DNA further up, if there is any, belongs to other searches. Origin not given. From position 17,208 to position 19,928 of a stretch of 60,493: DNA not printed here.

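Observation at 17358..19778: HcrA-like molybdoenzyme with the family's catalytic glutamate replaced by glutamine and a nearby new lysine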

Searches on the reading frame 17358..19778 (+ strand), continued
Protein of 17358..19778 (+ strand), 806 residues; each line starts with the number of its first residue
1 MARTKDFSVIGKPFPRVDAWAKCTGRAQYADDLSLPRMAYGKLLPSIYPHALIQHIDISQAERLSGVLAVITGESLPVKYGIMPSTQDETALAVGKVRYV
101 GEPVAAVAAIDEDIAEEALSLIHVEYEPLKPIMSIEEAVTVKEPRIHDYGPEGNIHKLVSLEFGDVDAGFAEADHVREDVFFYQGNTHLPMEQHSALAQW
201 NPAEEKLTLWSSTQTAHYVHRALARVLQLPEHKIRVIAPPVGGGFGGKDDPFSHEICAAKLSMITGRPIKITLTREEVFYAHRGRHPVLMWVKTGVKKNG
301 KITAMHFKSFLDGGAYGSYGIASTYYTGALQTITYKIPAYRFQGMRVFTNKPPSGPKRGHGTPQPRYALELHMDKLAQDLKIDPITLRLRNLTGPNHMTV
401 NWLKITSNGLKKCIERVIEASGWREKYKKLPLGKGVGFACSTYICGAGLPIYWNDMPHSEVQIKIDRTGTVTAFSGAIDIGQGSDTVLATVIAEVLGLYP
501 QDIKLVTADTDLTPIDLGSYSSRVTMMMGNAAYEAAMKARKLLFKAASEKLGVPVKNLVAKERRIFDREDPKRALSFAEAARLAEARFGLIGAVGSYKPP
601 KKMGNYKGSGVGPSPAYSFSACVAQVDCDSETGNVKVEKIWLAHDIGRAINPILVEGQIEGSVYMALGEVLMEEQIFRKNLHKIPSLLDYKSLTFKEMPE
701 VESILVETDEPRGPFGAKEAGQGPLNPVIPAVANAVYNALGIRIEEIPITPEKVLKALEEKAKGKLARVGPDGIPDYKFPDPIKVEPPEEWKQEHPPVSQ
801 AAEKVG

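Call 39: search_protein_families(library=ncbifam, proteins=[L039:6776-8194:+, L039:5103-6776:+, L073:17084-18634:+, L073:18649-19914:+, L071:13880-15169:+, L073:954-3179:+, L023:6239-7504:+, L023:5518-6300:+], max_evalue=0.00001)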
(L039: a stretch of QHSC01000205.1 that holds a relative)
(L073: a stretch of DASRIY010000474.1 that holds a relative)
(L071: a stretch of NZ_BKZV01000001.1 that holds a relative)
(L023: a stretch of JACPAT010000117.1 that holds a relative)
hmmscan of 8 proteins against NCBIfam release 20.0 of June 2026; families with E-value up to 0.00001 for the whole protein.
L039:6776-8194:+ (472 aa): 1 family
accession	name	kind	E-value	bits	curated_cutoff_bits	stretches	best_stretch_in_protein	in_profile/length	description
TIGR03225.1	benzo_boxB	equivalog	4.8e-258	856.6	499.1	1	4-471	1-471/471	benzoyl-CoA 2,3-epoxidase subunit BoxB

L039:5103-6776:+ (557 aa): 61 families (the best 25 are shown)
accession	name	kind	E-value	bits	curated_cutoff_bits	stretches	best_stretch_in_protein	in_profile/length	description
TIGR03222.1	benzo_boxC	equivalog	2.6e-279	927.6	712.3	1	10-557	1-548/548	2,3-epoxybenzoyl-CoA dihydrolase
NF008363.0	PRK11154.1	equivalog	1.3e-27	96.2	869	1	30-238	16-208/708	fatty acid oxidation complex subunit alpha FadJ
NF005802.0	PRK07657.1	equivalog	1e-22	80.9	363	1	55-237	29-201/260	enoyl-CoA hydratase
TIGR02440.1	FadJ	equivalog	8.7e-22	77.2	968.45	1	51-244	23-208/699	fatty acid oxidation complex subunit alpha FadJ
TIGR02441.1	fa_ox_alpha_mit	equivalog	4.4e-21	74.6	964.65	1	50-219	34-196/737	fatty acid oxidation complex subunit alpha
NF042430.2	EnCoAhydt_DpgD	equivalog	5.4e-19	68.7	400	1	51-236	18-198/258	enoyl-CoA-hydratase DpgD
NF004635.0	PRK05981.1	equivalog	9.3e-19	68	351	1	18-237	2-207/266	enoyl-CoA hydratase/isomerase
NF004517.0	PRK05862.1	equivalog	1.2e-18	67.6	396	1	52-239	26-200/257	enoyl-CoA hydratase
TIGR02280.1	PaaB1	equivalog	2.1e-18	66.8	345.15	1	50-239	19-199/256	2-(1,2-epoxy-1,2-dihydrophenyl)acetyl-CoA isomerase PaaG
NF007239.0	PRK09674.1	equivalog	2.8e-18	66.3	371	1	74-276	47-242/257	2,3-dehydroadipyl-CoA hydratase PaaF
NF046063.1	oxepin_alt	equivalog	8.3e-18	64.8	300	1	72-240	41-202/254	oxepin-CoA hydrolase, alternative type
NF051848.1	EnCoAHydtEchA19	equivalog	1.1e-17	64.5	400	1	52-237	22-195/258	enoyl-CoA hydratase EchA19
NF004840.0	PRK06190.1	equivalog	1.2e-17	64.4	253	1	61-238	35-201/260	enoyl-CoA hydratase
NF005803.0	PRK07658.1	equivalog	1.4e-17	64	313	1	74-240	44-201/257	enoyl-CoA hydratase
NF006566.0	PRK09076.1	subfamily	3.1e-17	63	286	1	58-239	32-203/260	enoyl-CoA hydratase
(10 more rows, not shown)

L073:17084-18634:+ (516 aa): 106 families (the best 25 are shown)
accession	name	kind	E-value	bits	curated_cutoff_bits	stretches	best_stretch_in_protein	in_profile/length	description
TIGR02262.1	benz_CoA_lig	subfamily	2.5e-209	696.2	375.25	1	10-515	2-506/508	benzoate-CoA ligase family protein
NF053567.1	HBDA_AROS1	equivalog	1.8e-119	399.5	1000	1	10-515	11-516/523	3-hydroxybenzoate--CoA ligase HbdA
NF004837.0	PRK06187.1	subfamily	3.7e-115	385.2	476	1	25-516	20-520/531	long-chain-fatty-acid--CoA ligase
NF047394.1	AcylCoAsynMbcS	equivalog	7.4e-95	318.5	850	1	35-515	38-517/525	acyl-CoA synthetase MbcS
NF003313.0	PRK04319.1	equivalog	1.3e-92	310.9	729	1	9-516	41-559/574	acetate--CoA ligase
NF006182.0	PRK08316.1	subfamily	5.3e-79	266.1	663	1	29-515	27-514/523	fatty acyl-CoA synthetase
NF004822.0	PRK06178.1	equivalog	4e-77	260.1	782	2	160-515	204-564/571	acyl-CoA synthetase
NF004114.0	PRK05605.1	equivalog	5.4e-77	259.4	766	2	159-515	211-566/575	long-chain-fatty-acid--CoA ligase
NF006181.0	PRK08314.1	subfamily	2.7e-75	253.7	705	2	159-511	194-547/563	long-chain-fatty-acid--CoA ligase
NF005702.0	PRK07514.1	subfamily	1.6e-72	244.5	558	1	33-515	24-497/506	malonyl-CoA synthase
NF004808.0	PRK06155.1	equivalog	2.7e-71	240.5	722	1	24-516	32-520/542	ATP-dependent acyl-CoA ligase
NF004716.0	PRK06060.1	equivalog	5.3e-71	239.7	1228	1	12-515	5-487/705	p-hydroxybenzoic acid--AMP ligase FadD22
NF001208.0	PRK00174.1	subfamily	1.8e-69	234.7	657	1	10-515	76-617/649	acetate--CoA ligase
TIGR02188.1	Ac_CoA_lig_AcsA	equivalog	1e-68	232.1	724.95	1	10-515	55-602/629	acetate--CoA ligase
NF005857.1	PRK07786.1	exception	2.5e-67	227.5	733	1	29-515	25-509/513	fatty-acid--CoA ligase FadD5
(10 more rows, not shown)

L073:18649-19914:+ (421 aa): 9 families
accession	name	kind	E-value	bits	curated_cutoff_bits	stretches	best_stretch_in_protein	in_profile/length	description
NF041878.1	paak_haloarch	equivalog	1.3e-69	234.9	700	1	6-394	5-389/427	phenylacetate--CoA ligase PaaK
TIGR02155.1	PA_CoA_ligase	equivalog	3.2e-63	213.7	646.3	1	7-419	1-419/422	phenylacetate--CoA ligase PaaK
NF053551.1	FlxY_rubin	equivalog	3.5e-43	147.9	520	1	12-407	7-404/424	flexirubin biosynthesis putative acyl-CoA ligase FlxY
NF045666.1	DVU1553_fam_AMP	equivalog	7.4e-36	123.9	300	1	9-322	18-325/331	DVU_1553 family AMP-dependent CoA ligase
NF041217.1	BagE_FevW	exception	2e-29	102.8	800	1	53-417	40-401/424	bagremycin/ferroverdin synthetase BagE/FevW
TIGR03335.1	F390_ftsA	equivalog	7.6e-28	97.4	458.7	1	36-322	35-324/445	coenzyme F390 synthetase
NF005801.1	PRK07656.1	equivalog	1.4e-07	30.5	657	0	325-358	399-432/500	FadD3 family acyl-CoA ligase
TIGR02304.1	aden_form_hyp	equivalog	4.9e-06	25.8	251.9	1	255-360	256-363/430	F390 synthetase-related protein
NF006624.1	PRK09192.1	subfamily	8.5e-06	24.4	600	0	325-410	452-545/567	fatty acyl-AMP ligase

L071:13880-15169:+ (429 aa): 16 families
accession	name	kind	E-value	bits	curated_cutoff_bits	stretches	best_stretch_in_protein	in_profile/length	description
NF041878.1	paak_haloarch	equivalog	1.7e-80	270.7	700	1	8-388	4-381/427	phenylacetate--CoA ligase PaaK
TIGR02155.1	PA_CoA_ligase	equivalog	1.5e-72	244.4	646.3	1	10-425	1-422/422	phenylacetate--CoA ligase PaaK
NF053551.1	FlxY_rubin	equivalog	1.5e-54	185.3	520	1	10-410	2-404/424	flexirubin biosynthesis putative acyl-CoA ligase FlxY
NF045666.1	DVU1553_fam_AMP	equivalog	6.7e-42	143.7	300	1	10-322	16-321/331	DVU_1553 family AMP-dependent CoA ligase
NF041217.1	BagE_FevW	exception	6.6e-32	111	800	1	85-427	66-408/424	bagremycin/ferroverdin synthetase BagE/FevW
TIGR03335.1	F390_ftsA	equivalog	1e-26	93.7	458.7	1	8-323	5-321/445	coenzyme F390 synthetase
NF005801.1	PRK07656.1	equivalog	3.5e-13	49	657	1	88-224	164-297/500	FadD3 family acyl-CoA ligase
NF004837.0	PRK06187.1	subfamily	4e-13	48.5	476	1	87-369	169-458/531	long-chain-fatty-acid--CoA ligase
NF009071.0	PRK12406.1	subfamily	9.9e-11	40.7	701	1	95-413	160-487/510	acyl-CoA synthetase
TIGR01733.1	AA-adenyl-dom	subfamily_domain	1.4e-10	40.6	317.4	1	89-290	123-324/409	amino acid adenylation domain-containing protein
NF009233.0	PRK12583.1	subfamily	6e-10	38.1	832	1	88-365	201-482/558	fatty acid CoA ligase family protein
NF047394.1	AcylCoAsynMbcS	equivalog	1.3e-08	34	850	1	95-219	177-298/525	acyl-CoA synthetase MbcS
NF005307.0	PRK06839.1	equivalog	1.4e-08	33.8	748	1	95-376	156-436/496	o-succinylbenzoate--CoA ligase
NF005702.0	PRK07514.1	subfamily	2.8e-08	32.6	558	1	95-369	164-436/506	malonyl-CoA synthase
NF006181.0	PRK08314.1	subfamily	5e-08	31.7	705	1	95-368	211-487/563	long-chain-fatty-acid--CoA ligase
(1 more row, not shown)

L073:954-3179:+ (741 aa): 7 families
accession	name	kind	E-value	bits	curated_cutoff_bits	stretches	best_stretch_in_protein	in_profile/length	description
TIGR00148.1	TIGR00148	subfamily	5.2e-92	308.8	244.85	1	251-680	1-425/438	UbiD family decarboxylase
NF041204.1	VdcC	exception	2e-80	270.5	650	1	250-708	3-445/467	non-oxidative hydroxyarylic acid decarboxylases subunit C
TIGR02724.1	phenyl_P_beta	equivalog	1.1e-78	264.7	468.95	1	249-738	1-471/472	phenylphosphate carboxylase subunit beta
TIGR03701.1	mena_SCO4490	equivalog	2.1e-73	247.6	495.9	1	254-663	2-414/433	menaquinone biosynthesis decarboxylase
NF041219.1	BagN_FevL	exception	3.9e-69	233.4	1000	1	244-655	13-433/502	bagremycin/ferroverdin biosynthesis UbiD family decarboxylase BagN/FevL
NF008175.0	PRK10922.1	equivalog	1.9e-67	227.9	788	1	244-737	2-489/497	4-hydroxy-3-polyprenylbenzoate decarboxylase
TIGR02723.1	phenyl_P_alpha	equivalog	1.8e-56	191.8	564.6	1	251-683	10-432/485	phenylphosphate carboxylase subunit alpha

L023:6239-7504:+ (421 aa): 2 families
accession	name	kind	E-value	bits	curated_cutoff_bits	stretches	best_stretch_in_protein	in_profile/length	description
TIGR03225.1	benzo_boxB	equivalog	3.1e-62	211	499.1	2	96-319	83-323/471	benzoyl-CoA 2,3-epoxidase subunit BoxB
TIGR02156.2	PA_CoA_Oxy1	equivalog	2.2e-08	33.6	280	1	121-316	21-213/289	1,2-phenylacetyl-CoA epoxidase subunit PaaA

L023:5518-6300:+ (260 aa): 73 families (the best 25 are shown)
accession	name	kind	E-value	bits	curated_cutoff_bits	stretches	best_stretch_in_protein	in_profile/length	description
NF005803.0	PRK07658.1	equivalog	4.2e-64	216.4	313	1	1-259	1-256/257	enoyl-CoA hydratase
NF006566.0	PRK09076.1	subfamily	6e-57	193.2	286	1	3-258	6-258/260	enoyl-CoA hydratase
NF004475.0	PRK05809.1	subfamily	2.3e-54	184.6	394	1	7-258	9-258/260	short-chain-enoyl-CoA hydratase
NF005802.0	PRK07657.1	equivalog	4.2e-54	183.8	363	1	8-259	10-259/260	enoyl-CoA hydratase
NF006007.0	PRK08138.1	subfamily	1.7e-52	178.4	355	1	4-259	10-260/261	enoyl-CoA hydratase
NF004517.0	PRK05862.1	equivalog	6.2e-52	176.6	396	1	8-258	10-255/257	enoyl-CoA hydratase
NF051848.1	EnCoAHydtEchA19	equivalog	2.5e-48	164.9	400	1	12-259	10-257/258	enoyl-CoA hydratase EchA19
NF007239.0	PRK09674.1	equivalog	1.6e-44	152.3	371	1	7-259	9-256/257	2,3-dehydroadipyl-CoA hydratase PaaF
NF004634.0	PRK05980.1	equivalog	7.8e-44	150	375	1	5-257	6-260/263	crotonase/enoyl-CoA hydratase family protein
TIGR02280.1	PaaB1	equivalog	3.5e-40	138.1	345.15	1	8-259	5-255/256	2-(1,2-epoxy-1,2-dihydrophenyl)acetyl-CoA isomerase PaaG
NF004781.0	PRK06127.1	subfamily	4.3e-40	138.1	291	1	6-260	15-269/269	enoyl-CoA hydratase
NF008363.0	PRK11154.1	equivalog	7.3e-40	136.8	869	1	11-223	15-231/708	fatty acid oxidation complex subunit alpha FadJ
NF042430.2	EnCoAhydt_DpgD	equivalog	1.3e-39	136.2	400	1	7-259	2-257/258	enoyl-CoA-hydratase DpgD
NF005804.0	PRK07659.1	equivalog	2e-37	129.1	311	1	2-259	6-259/260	enoyl-CoA hydratase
NF004635.0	PRK05981.1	equivalog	4.4e-37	128.1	351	1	6-259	8-265/266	enoyl-CoA hydratase/isomerase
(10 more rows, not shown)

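Call 46: search_protein_families(library=ncbifam, proteins=[L045:935-1804:+, L045:1880-3730:+, L045:4183-4665:+, L045:4895-5707:-, L078:21-1127:+, L078:1999-3522:+, L078:3519-5039:+, L078:12907-14721:-, L078:14718-15503:-, L078:15659-16861:-], max_evalue=1e-10)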
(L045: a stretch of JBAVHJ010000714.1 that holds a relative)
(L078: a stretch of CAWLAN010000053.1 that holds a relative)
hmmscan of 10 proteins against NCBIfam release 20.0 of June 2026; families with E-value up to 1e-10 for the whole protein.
L045:935-1804:+ (289 aa): 69 families (the best 25 are shown)
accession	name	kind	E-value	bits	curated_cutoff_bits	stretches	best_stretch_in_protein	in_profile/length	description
NF004857.0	PRK06210.1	equivalog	3e-59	200.7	341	1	25-281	9-272/275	enoyl-CoA hydratase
NF004475.0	PRK05809.1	subfamily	1.2e-55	188.8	394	1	26-282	6-258/260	short-chain-enoyl-CoA hydratase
NF006109.0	PRK08260.1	subfamily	2.1e-55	188.1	320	1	26-285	6-279/296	enoyl-CoA hydratase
NF004635.0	PRK05981.1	equivalog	5.8e-55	186.7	351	1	28-281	8-263/266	enoyl-CoA hydratase/isomerase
TIGR02280.1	PaaB1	equivalog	5.8e-55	186.6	345.15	1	26-280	1-252/256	2-(1,2-epoxy-1,2-dihydrophenyl)acetyl-CoA isomerase PaaG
NF051848.1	EnCoAHydtEchA19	equivalog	3.7e-54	184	400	1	26-282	2-256/258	enoyl-CoA hydratase EchA19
NF006107.0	PRK08258.1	equivalog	2.8e-53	181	330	1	24-282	17-275/277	enoyl-CoA hydratase family protein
NF004525.0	PRK05870.1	equivalog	9.6e-53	179.7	285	1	25-273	4-246/249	enoyl-CoA hydratase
NF004840.0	PRK06190.1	equivalog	1.1e-52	179.2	253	1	26-260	6-235/260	enoyl-CoA hydratase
NF046063.1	oxepin_alt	equivalog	1.9e-52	178.3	300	1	28-278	4-252/254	oxepin-CoA hydrolase, alternative type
NF006699.0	PRK09245.1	subfamily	4.2e-52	177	354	1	24-282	3-264/266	crotonase/enoyl-CoA hydratase family protein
NF005802.0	PRK07657.1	equivalog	1e-50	172.7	363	1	30-282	10-258/260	enoyl-CoA hydratase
NF005700.0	PRK07511.1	subfamily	1.6e-48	165.6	274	1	24-282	3-259/260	enoyl-CoA hydratase family protein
NF004517.0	PRK05862.1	equivalog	2.9e-47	161.3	396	1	25-282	5-255/257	enoyl-CoA hydratase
NF004781.0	PRK06127.1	subfamily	3.6e-47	161.3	291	1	25-281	12-266/269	enoyl-CoA hydratase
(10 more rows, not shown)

L045:1880-3730:+ (616 aa): 1 family
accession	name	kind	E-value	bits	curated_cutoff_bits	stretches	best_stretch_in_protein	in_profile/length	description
NF011590.0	PRK15015.1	equivalog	3.2e-176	587.8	1188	1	1-551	32-599/701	pyruvate/proton symporter CstA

L045:4183-4665:+ (160 aa): 0 families

L045:4895-5707:- (270 aa): 12 families
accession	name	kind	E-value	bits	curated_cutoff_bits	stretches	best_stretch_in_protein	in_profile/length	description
NF006015.0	PRK08154.1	subfamily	1.7e-85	287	204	2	78-255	126-303/314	anaerobic benzoate catabolism transcriptional regulator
NF010552.0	PRK13946.1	equivalog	9.1e-41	139.6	186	1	76-259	11-192/198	shikimate kinase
NF010553.0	PRK13947.1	equivalog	5e-34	118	204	1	91-254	4-165/173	shikimate kinase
NF006610.0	PRK09169.1-4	subfamily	2.4e-27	94.1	4299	1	70-240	2845-3015/3056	hypothetical protein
NF010554.0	PRK13948.1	equivalog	3.4e-25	88.7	217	1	90-261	12-180/192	shikimate kinase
NF010555.0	PRK13949.1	equivalog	6.8e-23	81.6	180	1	91-254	4-169/175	shikimate kinase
NF002988.0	PRK03731.1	equivalog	1e-22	80.7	161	1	90-254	4-168/174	shikimate kinase AroL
NF003456.0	PRK05057.1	equivalog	1.1e-20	74.2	195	1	85-254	1-170/173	shikimate kinase AroK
NF040667.1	hom_kin_desulfo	exception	6.7e-19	68.3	197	1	90-254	2-162/163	homoserine kinase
NF010556.0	PRK13951.1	equivalog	7.5e-19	67.9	560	1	91-247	3-152/492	bifunctional shikimate kinase AroK/3-dehydroquinate synthase AroB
NF010627.0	PRK14021.1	equivalog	1.4e-15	56.7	565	1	88-236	6-155/542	bifunctional shikimate kinase/3-dehydroquinate synthase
TIGR03070.1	couple_hipB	subfamily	5.3e-11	42.3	71.65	1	10-64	2-56/58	type II toxin-antitoxin system Y4mF family antitoxin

L078:21-1127:+ (368 aa): 2 families
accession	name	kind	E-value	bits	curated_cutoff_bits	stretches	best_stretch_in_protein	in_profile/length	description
NF003251.0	PRK04207.1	equivalog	1.9e-21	76.5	185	1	17-325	5-295/343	type II glyceraldehyde-3-phosphate dehydrogenase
TIGR01546.1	GAPDH-II_archae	equivalog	2.5e-11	43.4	232.9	1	18-286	2-249/333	phosphorylating glyceraldehyde-3-phosphate dehydrogenase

L078:1999-3522:+ (507 aa): 5 families
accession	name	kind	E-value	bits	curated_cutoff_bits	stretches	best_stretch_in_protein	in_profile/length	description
TIGR00813.1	sss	superfamily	3.9e-53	181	184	1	37-453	2-411/411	sodium/solute symporter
NF007790.0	PRK10484.1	equivalog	1.1e-26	93.7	401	1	9-459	6-450/527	solute:sodium symporter family transporter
TIGR02119.1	panF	equivalog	7.3e-20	71.4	328.05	1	12-460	7-437/471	sodium/pantothenate symporter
TIGR02121.1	Na_Pro_sym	equivalog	1e-13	50.8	515.5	1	10-454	5-431/488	sodium/proline symporter PutP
TIGR03648.1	Na_symport_lg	subfamily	8.5e-12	44.3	320.75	0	11-196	4-188/547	VC_2705 family sodium/solute symporter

L078:3519-5039:+ (506 aa): 5 families
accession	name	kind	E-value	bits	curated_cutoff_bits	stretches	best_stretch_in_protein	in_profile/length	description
NF003740.0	PRK05337.1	equivalog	1.6e-59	201.7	207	1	6-309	5-309/340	beta-N-acetylhexosaminidase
NF052329.1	XyloArabinsidase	equivalog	6.8e-16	57.5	1050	1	99-255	124-277/750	beta-xylosidase/alpha-l-arabinosidase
NF052331.1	Bet13-16Glucosase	equivalog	9.2e-13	47.2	1330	0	74-288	90-303/750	exo-beta-d-1,3/1,6-glucosidase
NF052330.1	BetGlucosiCelf0468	equivalog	3.4e-11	42.1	1300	0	98-254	69-225/817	beta-d-glucosidase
NF011678.0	PRK15098.1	equivalog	4e-11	42.1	666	0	78-251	118-287/765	beta-glucosidase BglX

L078:12907-14721:- (604 aa): 1 family
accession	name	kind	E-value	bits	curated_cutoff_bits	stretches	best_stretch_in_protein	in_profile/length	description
TIGR00225.1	prc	subfamily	6.4e-11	41.9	218.6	0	496-581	232-316/335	C-terminal processing peptidase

L078:14718-15503:- (261 aa): 0 families

L078:15659-16861:- (400 aa): 1 family
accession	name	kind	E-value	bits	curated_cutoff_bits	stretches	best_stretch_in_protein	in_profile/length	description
NF049918.1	DesA_fam_desat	equivalog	2.5e-12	46.6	400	1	65-362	7-300/385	DesA family fatty acid desaturase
